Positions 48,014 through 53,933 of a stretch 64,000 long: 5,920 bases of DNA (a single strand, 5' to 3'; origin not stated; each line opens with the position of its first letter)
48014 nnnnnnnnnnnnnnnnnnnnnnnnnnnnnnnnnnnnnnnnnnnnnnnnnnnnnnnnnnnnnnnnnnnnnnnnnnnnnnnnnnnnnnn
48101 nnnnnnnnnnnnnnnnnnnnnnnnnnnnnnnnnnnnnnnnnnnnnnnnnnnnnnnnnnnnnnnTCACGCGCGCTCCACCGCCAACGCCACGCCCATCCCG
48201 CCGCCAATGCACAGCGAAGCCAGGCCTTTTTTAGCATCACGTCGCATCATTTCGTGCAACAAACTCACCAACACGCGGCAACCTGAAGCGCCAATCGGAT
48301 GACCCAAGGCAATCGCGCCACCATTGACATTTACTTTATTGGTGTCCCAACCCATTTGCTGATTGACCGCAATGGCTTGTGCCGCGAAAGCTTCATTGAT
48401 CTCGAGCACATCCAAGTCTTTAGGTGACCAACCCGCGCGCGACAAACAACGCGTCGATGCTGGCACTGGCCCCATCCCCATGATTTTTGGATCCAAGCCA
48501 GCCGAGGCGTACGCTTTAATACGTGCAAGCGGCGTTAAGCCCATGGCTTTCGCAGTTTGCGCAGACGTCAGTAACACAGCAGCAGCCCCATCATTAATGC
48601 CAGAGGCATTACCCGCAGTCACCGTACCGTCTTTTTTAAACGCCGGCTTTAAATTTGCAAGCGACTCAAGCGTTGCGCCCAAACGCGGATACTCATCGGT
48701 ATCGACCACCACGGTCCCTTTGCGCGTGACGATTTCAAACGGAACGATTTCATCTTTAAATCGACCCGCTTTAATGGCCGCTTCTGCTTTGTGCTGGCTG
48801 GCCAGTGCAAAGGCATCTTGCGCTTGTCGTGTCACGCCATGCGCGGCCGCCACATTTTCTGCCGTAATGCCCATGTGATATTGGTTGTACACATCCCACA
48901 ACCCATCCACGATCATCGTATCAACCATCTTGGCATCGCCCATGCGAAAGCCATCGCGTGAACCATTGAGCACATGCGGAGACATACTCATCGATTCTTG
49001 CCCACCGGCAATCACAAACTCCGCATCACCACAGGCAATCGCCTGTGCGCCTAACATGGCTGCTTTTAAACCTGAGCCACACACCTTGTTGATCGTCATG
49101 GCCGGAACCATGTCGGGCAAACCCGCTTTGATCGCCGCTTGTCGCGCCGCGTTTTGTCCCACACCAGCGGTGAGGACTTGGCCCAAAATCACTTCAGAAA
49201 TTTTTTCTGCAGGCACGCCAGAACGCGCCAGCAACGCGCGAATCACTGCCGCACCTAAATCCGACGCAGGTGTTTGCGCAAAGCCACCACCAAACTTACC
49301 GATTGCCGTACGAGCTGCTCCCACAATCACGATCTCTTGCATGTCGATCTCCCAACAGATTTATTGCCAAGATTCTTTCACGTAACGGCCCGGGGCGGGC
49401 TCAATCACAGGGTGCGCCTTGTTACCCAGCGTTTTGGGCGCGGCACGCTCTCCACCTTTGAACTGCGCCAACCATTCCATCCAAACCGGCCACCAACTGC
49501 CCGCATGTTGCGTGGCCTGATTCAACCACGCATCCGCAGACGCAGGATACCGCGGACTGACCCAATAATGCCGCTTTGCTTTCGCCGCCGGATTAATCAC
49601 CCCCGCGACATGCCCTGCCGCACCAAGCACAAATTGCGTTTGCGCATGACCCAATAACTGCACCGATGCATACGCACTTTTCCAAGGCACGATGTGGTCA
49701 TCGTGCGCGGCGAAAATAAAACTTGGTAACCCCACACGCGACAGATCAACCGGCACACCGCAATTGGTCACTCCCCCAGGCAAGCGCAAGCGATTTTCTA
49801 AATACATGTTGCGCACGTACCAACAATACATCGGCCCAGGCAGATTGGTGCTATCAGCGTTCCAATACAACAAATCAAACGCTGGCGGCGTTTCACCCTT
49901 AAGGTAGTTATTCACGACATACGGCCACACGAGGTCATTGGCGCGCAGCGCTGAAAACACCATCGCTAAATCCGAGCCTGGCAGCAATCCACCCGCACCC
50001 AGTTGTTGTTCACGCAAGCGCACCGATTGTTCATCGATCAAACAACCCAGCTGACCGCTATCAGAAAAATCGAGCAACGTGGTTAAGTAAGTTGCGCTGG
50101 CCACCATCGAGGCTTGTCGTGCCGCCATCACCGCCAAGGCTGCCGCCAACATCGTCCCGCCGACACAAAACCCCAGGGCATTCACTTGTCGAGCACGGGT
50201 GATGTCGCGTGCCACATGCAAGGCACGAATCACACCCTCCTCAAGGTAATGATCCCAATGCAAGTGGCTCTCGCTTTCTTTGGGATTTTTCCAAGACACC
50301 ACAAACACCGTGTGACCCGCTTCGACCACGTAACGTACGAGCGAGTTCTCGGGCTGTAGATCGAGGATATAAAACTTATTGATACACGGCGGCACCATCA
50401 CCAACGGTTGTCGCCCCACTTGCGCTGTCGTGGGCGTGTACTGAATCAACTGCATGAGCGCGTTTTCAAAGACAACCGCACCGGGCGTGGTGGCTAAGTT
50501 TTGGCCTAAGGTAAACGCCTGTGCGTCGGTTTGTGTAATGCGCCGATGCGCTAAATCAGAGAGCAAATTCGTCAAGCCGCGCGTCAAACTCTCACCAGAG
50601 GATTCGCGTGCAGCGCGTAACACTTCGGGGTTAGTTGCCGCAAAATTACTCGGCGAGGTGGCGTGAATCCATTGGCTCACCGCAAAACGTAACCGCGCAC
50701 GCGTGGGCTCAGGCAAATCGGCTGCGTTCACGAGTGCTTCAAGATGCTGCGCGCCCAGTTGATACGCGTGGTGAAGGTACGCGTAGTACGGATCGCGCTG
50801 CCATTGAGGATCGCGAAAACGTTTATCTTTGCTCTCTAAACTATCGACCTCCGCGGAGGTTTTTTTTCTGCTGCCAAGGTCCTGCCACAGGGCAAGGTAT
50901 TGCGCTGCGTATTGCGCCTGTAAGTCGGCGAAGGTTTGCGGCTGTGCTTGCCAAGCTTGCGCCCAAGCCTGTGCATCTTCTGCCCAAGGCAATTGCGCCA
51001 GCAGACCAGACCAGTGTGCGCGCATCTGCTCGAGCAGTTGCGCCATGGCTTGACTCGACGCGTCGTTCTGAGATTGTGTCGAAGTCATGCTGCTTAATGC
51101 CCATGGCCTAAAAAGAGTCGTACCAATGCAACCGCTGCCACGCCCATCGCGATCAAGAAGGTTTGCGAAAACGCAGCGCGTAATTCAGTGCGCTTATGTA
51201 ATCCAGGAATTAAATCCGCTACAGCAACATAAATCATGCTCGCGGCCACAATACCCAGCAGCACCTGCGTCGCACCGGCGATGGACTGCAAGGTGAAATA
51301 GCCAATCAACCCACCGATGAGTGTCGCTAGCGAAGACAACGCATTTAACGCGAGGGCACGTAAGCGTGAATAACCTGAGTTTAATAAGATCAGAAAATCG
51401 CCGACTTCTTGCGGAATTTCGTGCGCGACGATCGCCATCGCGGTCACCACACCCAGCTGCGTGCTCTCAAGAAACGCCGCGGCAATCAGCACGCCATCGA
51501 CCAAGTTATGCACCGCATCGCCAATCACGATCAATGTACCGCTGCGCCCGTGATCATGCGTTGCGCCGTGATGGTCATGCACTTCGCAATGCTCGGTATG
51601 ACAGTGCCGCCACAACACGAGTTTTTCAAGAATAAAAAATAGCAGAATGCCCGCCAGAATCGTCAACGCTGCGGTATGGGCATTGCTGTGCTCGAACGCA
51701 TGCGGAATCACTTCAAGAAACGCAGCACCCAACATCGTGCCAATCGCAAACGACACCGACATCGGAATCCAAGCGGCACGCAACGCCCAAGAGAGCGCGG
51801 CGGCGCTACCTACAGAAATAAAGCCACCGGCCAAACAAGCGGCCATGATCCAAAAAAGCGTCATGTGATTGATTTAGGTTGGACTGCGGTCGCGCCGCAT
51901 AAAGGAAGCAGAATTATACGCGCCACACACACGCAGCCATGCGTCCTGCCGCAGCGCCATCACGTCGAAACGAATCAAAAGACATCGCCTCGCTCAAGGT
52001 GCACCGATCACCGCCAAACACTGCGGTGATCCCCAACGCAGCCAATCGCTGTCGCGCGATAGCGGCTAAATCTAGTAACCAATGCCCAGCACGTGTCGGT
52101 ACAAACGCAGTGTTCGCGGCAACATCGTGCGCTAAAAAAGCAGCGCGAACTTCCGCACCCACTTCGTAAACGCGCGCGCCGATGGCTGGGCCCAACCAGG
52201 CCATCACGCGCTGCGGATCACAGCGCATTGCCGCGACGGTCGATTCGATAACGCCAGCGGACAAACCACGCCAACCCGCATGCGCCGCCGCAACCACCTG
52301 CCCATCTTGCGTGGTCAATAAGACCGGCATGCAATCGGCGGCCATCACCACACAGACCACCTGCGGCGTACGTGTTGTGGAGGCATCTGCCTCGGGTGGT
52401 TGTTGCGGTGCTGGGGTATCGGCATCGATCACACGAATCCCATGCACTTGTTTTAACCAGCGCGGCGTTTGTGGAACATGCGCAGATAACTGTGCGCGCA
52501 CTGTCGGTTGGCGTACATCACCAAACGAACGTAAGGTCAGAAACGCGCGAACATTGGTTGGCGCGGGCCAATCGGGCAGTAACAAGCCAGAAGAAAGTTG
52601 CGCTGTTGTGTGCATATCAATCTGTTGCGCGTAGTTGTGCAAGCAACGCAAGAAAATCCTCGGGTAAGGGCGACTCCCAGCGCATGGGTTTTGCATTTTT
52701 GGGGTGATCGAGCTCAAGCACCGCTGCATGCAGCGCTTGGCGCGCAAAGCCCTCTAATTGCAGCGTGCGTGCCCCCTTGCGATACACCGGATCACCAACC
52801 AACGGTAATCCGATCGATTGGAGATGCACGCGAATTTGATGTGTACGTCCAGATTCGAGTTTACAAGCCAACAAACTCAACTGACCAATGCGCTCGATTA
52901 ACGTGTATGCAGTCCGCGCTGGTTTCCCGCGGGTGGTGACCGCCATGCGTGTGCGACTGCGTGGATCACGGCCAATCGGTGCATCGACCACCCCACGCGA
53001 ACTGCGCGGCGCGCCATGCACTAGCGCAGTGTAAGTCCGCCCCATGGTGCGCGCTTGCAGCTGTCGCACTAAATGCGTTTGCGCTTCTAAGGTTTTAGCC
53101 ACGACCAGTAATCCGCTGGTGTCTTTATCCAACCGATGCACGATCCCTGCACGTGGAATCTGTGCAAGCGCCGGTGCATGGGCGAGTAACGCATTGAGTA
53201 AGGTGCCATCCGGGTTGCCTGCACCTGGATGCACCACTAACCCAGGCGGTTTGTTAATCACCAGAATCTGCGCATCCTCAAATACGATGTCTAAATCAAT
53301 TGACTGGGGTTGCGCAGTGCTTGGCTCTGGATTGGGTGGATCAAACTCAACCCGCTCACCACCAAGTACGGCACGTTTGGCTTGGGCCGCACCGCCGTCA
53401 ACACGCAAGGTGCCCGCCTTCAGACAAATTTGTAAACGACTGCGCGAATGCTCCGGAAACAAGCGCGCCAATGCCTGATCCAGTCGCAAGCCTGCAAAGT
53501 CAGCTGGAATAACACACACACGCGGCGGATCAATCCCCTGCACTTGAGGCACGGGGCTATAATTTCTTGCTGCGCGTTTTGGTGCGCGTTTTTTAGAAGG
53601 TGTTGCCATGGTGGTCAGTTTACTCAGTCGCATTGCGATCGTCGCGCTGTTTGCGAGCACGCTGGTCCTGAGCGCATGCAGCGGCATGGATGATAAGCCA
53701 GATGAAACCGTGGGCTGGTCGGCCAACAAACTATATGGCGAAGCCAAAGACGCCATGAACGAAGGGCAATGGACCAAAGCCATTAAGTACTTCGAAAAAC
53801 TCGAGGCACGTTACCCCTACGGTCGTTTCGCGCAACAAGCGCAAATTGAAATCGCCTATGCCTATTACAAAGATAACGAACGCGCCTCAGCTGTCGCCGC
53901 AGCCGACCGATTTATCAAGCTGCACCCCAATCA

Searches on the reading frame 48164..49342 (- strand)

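Call 36: search_protein_families(library=pfam, proteins=[window:48164-49342:-])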
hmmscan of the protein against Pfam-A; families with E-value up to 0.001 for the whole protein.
window:48164-49342:- (392 aa): 2 families
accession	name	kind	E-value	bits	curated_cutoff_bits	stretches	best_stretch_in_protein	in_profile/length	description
PF00108.29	Thiolase_N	-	2.5e-107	358.6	26.4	1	4-261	1-259/260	Thiolase, N-terminal domain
PF02803.24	Thiolase_C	-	5.3e-54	181.5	27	1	269-391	1-123/123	Thiolase, C-terminal domain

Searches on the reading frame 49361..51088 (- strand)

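Call 36: search_protein_families(library=pfam, proteins=[window:49361-51088:-])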
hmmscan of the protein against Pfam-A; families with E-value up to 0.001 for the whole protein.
window:49361-51088:- (575 aa): 3 families
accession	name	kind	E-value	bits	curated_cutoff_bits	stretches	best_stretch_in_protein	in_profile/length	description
PF07167.19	PhaC_N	-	5.2e-64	215.5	23.7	1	87-254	1-173/173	Poly-beta-hydroxybutyrate polymerase (PhaC) N-terminus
PF00561.26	Abhydrolase_1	-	5.7e-22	79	25.8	1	229-495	2-240/245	alpha/beta hydrolase fold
PF11339.14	DUF3141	-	6.5e-05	22.2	29.7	1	347-476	191-321/582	Protein of unknown function (DUF3141)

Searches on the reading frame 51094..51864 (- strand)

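Call 36: search_protein_families(library=pfam, proteins=[window:51094-51864:-])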
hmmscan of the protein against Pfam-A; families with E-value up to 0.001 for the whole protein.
window:51094-51864:- (256 aa): 1 family
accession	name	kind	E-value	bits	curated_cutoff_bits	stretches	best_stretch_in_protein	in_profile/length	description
PF02535.28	Zip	-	2.7e-35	122.6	35.1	1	5-248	10-322/323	ZIP Zinc transporter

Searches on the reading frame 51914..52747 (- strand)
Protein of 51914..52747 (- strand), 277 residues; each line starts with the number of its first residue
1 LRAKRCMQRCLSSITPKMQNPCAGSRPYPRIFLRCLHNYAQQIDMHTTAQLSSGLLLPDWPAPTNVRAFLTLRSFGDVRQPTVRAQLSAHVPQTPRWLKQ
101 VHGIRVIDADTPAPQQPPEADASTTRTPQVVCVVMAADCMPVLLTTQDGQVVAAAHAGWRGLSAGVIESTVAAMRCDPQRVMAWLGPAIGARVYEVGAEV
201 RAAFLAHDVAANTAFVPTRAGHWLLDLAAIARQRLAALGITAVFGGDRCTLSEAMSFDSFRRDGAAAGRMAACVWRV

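Call 36: search_protein_families(library=pfam, proteins=[window:51914-52747:-])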
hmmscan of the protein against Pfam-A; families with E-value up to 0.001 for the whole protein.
window:51914-52747:- (277 aa): 1 family
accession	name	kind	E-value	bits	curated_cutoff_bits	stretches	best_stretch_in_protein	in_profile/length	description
PF02578.20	Cu-oxidase_4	-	8.7e-58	196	22.9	1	89-275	39-238/238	Multi-copper polyphenol oxidoreductase laccase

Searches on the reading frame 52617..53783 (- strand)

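Call 36: search_protein_families(library=pfam, proteins=[window:52617-53783:-])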
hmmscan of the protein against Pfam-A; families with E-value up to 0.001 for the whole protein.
window:52617-53783:- (388 aa): 1 family
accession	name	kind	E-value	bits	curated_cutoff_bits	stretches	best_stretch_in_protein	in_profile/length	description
PF00849.27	PseudoU_synth_2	-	1.6e-31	110.1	26.8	1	173-323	2-152/152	RNA pseudouridylate synthase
